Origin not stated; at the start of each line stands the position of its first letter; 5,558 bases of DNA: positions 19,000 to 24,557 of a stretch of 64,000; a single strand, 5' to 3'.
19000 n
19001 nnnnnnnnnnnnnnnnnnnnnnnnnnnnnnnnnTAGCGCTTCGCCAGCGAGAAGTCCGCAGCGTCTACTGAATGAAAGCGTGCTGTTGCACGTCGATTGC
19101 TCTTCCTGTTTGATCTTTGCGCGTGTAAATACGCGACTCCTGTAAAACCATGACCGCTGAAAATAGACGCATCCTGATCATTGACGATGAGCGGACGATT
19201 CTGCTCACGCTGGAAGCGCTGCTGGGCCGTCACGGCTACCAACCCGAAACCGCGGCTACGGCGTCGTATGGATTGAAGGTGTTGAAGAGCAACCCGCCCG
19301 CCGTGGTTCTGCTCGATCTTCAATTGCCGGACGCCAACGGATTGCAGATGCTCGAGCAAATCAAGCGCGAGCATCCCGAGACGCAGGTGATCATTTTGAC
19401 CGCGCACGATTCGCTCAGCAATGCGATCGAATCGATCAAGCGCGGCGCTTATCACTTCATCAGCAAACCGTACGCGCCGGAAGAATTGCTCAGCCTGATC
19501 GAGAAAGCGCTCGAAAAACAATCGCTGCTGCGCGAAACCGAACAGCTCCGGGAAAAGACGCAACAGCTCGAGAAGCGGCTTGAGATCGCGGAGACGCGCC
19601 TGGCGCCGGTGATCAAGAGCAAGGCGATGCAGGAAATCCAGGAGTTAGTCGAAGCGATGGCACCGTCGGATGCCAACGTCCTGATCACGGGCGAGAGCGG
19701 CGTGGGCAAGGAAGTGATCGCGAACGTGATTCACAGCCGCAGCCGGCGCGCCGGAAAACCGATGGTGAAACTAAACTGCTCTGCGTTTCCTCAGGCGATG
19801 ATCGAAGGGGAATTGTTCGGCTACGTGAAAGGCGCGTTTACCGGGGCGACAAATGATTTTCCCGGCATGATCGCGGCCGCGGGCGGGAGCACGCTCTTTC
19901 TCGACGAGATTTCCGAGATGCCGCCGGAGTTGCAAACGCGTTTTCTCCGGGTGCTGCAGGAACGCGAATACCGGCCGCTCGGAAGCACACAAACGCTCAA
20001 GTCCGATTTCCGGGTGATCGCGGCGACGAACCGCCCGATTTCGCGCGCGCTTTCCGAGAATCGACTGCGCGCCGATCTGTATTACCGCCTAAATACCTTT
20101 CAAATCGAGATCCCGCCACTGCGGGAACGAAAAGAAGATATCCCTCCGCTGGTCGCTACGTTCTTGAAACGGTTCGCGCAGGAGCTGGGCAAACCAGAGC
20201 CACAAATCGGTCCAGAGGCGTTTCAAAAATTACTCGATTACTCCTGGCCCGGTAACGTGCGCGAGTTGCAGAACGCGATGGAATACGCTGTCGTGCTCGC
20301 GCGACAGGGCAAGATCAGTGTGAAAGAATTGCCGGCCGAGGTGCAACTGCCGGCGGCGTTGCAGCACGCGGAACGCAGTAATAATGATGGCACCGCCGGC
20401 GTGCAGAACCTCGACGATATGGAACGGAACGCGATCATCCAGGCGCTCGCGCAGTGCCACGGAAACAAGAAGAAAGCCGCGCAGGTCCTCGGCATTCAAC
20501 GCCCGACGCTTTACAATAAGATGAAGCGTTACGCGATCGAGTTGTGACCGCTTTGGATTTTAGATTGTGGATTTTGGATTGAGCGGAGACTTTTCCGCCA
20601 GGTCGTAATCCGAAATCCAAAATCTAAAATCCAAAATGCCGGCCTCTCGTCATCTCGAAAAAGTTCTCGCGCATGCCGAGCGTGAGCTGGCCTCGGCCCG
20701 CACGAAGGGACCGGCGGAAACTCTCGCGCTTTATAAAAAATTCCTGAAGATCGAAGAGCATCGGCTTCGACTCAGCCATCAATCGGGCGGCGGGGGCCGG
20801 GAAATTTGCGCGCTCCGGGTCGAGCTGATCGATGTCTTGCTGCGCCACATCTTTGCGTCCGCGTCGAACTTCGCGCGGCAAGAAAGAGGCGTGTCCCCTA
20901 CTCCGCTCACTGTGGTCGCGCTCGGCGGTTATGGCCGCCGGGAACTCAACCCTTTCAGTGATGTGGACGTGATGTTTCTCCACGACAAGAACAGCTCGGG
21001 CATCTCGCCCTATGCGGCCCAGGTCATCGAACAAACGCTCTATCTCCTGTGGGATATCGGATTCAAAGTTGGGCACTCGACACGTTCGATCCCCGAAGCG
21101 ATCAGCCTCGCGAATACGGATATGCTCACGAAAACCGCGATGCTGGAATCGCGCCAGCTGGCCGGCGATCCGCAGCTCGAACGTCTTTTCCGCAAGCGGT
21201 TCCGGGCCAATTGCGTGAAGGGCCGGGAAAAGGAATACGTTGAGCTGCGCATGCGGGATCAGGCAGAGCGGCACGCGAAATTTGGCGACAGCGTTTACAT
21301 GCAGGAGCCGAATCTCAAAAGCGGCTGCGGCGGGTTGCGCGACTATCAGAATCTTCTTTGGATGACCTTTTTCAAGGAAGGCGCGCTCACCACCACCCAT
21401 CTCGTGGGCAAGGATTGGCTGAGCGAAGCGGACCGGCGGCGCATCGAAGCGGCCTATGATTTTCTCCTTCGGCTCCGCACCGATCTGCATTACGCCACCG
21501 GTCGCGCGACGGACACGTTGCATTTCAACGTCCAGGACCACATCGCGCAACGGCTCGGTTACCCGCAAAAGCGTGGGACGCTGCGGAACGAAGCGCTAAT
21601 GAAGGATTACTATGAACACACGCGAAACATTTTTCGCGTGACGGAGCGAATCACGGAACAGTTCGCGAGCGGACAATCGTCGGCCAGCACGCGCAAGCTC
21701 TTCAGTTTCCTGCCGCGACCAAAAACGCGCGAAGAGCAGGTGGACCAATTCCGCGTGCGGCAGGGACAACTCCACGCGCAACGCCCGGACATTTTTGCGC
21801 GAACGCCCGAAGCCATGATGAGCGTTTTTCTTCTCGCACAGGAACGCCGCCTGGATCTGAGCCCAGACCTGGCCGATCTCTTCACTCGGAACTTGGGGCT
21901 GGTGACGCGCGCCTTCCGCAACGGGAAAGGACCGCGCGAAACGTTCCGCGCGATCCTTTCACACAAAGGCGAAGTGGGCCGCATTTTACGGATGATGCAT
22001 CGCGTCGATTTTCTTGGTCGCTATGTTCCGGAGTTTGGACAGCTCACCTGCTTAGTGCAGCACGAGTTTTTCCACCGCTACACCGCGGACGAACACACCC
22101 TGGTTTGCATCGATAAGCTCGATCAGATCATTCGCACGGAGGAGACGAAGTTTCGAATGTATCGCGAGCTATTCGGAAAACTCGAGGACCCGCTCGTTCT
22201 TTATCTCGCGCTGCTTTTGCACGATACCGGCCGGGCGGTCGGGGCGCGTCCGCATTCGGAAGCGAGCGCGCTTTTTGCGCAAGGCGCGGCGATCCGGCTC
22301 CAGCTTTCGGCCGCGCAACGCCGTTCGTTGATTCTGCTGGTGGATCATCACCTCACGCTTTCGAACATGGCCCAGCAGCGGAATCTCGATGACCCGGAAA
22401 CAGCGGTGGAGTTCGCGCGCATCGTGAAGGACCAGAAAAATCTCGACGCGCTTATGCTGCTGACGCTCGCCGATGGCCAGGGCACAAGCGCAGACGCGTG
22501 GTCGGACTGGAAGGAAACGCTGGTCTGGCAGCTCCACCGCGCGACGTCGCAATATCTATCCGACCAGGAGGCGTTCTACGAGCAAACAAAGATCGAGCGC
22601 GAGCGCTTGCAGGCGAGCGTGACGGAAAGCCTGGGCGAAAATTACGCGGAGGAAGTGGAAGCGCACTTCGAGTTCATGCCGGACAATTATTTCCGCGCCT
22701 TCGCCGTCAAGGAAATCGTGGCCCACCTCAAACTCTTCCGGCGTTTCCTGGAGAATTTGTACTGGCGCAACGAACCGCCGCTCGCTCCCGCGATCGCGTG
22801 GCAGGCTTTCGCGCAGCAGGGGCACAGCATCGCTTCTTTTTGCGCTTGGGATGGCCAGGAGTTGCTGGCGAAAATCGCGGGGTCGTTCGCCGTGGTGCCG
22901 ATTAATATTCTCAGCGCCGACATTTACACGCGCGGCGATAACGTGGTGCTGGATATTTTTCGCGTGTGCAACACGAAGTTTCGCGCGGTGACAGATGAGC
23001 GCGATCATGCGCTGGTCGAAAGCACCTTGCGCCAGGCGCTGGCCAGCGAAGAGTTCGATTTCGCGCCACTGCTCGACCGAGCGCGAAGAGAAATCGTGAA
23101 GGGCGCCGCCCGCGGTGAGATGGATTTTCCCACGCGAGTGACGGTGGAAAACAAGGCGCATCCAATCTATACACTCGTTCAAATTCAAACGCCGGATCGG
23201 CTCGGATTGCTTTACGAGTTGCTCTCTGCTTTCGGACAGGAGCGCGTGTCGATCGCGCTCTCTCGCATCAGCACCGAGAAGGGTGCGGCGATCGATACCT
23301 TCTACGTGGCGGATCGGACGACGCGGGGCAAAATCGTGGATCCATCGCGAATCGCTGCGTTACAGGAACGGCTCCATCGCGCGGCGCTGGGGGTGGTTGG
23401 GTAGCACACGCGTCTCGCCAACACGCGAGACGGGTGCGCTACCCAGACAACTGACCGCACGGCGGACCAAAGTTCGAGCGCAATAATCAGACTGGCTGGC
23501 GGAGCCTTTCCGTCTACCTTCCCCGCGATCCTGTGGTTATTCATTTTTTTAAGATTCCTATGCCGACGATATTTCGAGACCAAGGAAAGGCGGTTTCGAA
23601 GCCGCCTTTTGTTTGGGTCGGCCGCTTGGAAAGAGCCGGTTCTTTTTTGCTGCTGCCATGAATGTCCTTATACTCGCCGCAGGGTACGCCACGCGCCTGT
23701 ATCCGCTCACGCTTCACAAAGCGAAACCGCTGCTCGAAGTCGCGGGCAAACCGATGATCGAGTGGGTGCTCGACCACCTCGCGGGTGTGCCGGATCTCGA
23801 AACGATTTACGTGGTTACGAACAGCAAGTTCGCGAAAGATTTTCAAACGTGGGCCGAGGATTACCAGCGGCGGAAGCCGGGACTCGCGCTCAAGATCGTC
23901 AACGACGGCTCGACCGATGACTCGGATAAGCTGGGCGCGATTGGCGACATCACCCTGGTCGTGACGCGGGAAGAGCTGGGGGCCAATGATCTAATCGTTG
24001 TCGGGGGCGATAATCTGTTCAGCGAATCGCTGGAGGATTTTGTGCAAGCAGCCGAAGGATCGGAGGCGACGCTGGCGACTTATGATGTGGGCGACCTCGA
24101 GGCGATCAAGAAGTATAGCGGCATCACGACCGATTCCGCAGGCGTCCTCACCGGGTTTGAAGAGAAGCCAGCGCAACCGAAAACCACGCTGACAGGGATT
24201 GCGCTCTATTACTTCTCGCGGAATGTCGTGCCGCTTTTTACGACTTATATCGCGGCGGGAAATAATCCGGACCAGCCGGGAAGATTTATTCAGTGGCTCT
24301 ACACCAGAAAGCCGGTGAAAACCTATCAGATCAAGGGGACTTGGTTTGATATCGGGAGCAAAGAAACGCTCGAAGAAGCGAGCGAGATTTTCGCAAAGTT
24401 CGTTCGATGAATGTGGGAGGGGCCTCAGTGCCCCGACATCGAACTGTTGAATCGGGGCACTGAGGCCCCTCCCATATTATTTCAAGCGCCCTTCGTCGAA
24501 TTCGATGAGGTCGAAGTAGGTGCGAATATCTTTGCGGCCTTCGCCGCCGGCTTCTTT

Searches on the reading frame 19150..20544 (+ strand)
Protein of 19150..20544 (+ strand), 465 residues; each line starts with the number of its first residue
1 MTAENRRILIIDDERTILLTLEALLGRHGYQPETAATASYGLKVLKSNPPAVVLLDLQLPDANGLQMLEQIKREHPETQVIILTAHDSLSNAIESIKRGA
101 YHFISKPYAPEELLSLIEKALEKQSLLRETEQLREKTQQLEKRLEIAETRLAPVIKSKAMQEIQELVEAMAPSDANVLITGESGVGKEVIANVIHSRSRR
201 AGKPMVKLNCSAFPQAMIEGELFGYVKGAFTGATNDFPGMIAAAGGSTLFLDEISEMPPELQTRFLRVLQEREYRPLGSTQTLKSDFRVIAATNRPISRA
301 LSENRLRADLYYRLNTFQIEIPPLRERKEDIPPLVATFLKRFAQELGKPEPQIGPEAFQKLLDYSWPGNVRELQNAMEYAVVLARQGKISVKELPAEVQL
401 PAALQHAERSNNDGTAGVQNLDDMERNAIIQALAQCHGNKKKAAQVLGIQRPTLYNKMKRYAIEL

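Call 45: search_protein_families(library=pfam, proteins=[window:19150-20544:+], max_evalue=0.001)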
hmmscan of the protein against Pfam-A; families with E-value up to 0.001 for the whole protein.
window:19150-20544:+ (465 aa): 13 families
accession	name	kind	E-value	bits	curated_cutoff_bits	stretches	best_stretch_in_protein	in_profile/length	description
PF00158.32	Sigma54_activat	-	5.2e-64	215.4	20.2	1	156-320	4-168/168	Sigma-54 interaction domain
PF00072.30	Response_reg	-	1.8e-27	96.2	30.2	1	8-117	1-110/111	Response regulator receiver domain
PF25601.1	AAA_lid_14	-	1.1e-26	92.9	27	1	325-403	1-79/87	AAA+ ATPase lid domain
PF14532.12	Sigma54_activ_2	-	4.7e-20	72.7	25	1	156-324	3-138/138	Sigma-54 interaction domain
PF02954.25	HTH_8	-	7.2e-16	58.1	22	1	421-461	2-42/42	Bacterial regulatory protein, Fis family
PF07728.20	AAA_5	-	2.3e-11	44.3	22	1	176-313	1-138/139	AAA domain (dynein-related subfamily)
PF00004.35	AAA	-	3e-07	31.4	21.2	1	177-305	1-122/131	ATPase family associated with various cellular activities (AAA)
PF13191.12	AAA_16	-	6.4e-06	27.2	32.6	1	157-271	6-122/167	AAA ATPase domain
PF18024.7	HTH_50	-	8.1e-06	25.9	27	1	421-463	8-49/50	Helix-turn-helix domain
PF07726.17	AAA_3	-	0.00027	21.3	27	1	177-298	2-114/131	ATPase family associated with various cellular activities (AAA)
PF01078.27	Mg_chelatase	-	0.00047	20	20.3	0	232-294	93-157/207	Magnesium chelatase, subunit ChlI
PF03193.22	RsgA_GTPase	-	0.00058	20.2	30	0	121-198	60-130/174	RsgA GTPase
PF13556.12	HTH_30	-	0.00061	20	27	0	430-460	5-35/59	PucR C-terminal helix-turn-helix domain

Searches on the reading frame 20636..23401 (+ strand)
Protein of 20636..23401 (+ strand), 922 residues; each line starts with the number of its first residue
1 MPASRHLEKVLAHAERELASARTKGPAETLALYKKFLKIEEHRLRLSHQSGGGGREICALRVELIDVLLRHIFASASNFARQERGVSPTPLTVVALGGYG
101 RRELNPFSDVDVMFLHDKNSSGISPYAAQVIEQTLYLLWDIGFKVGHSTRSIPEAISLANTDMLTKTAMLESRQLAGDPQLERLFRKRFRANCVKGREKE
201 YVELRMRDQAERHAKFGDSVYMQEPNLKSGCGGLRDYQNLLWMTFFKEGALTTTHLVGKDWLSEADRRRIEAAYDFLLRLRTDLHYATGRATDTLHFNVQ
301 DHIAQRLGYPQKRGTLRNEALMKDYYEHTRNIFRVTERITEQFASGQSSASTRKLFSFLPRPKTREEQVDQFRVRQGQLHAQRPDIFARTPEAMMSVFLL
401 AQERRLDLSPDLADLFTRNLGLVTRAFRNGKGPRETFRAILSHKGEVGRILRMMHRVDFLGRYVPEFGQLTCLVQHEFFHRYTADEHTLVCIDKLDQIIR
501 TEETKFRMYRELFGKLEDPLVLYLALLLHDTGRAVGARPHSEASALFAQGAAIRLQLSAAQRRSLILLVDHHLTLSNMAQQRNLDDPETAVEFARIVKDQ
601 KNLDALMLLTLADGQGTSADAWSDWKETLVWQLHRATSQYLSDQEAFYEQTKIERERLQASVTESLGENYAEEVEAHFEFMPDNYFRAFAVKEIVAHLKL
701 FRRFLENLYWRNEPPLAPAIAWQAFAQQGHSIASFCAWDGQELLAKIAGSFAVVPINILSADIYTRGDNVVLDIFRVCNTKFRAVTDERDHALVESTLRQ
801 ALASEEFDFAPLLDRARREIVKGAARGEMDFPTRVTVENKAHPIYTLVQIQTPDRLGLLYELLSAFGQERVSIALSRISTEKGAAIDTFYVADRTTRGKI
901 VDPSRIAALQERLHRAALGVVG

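Call 45: search_protein_families(library=pfam, proteins=[window:20636-23401:+], max_evalue=0.001)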
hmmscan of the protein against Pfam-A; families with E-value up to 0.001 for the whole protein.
window:20636-23401:+ (922 aa): 6 families
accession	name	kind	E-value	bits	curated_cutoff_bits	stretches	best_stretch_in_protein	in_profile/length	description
PF08335.16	GlnD_UR_UTase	-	2e-34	119.1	21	1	203-338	4-139/141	GlnD PII-uridylyltransferase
PF24931.1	ACT_ACR9_3rd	-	1.1e-09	38.6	27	1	835-915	2-82/98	ACR9-like, ACT-like domain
PF01842.31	ACT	-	1.4e-05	25.2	27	0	847-901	2-58/66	ACT domain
PF01966.28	HD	-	4.9e-05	24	22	1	513-605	20-115/116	HD domain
PF03710.21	GlnE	-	5.1e-05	23.2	24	1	66-120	106-159/252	Glutamate-ammonia ligase adenylyltransferase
PF03445.19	DUF294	-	0.00061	20.1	21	0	63-144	22-104/138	Putative nucleotidyltransferase DUF294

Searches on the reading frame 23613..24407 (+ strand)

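Call 45: search_protein_families(library=pfam, proteins=[window:23613-24407:+], max_evalue=0.001)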
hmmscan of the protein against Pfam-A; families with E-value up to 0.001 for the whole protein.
window:23613-24407:+ (265 aa): 4 families
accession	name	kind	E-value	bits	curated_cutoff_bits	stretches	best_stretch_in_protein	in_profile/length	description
PF00483.29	NTP_transferase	-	1e-29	104.3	21.2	1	19-258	3-240/245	Nucleotidyl transferase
PF12804.13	NTP_transf_3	-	9.9e-11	42.5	27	1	18-158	1-124/160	MobA-like NTP transferase domain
PF02348.25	CTP_transf_3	-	9.5e-05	22.7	22.6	1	36-77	14-55/217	Cytidylyltransferase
PF01128.25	IspD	-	0.00019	21.7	27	1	17-83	2-65/221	2-C-methyl-D-erythritol 4-phosphate cytidylyltransferase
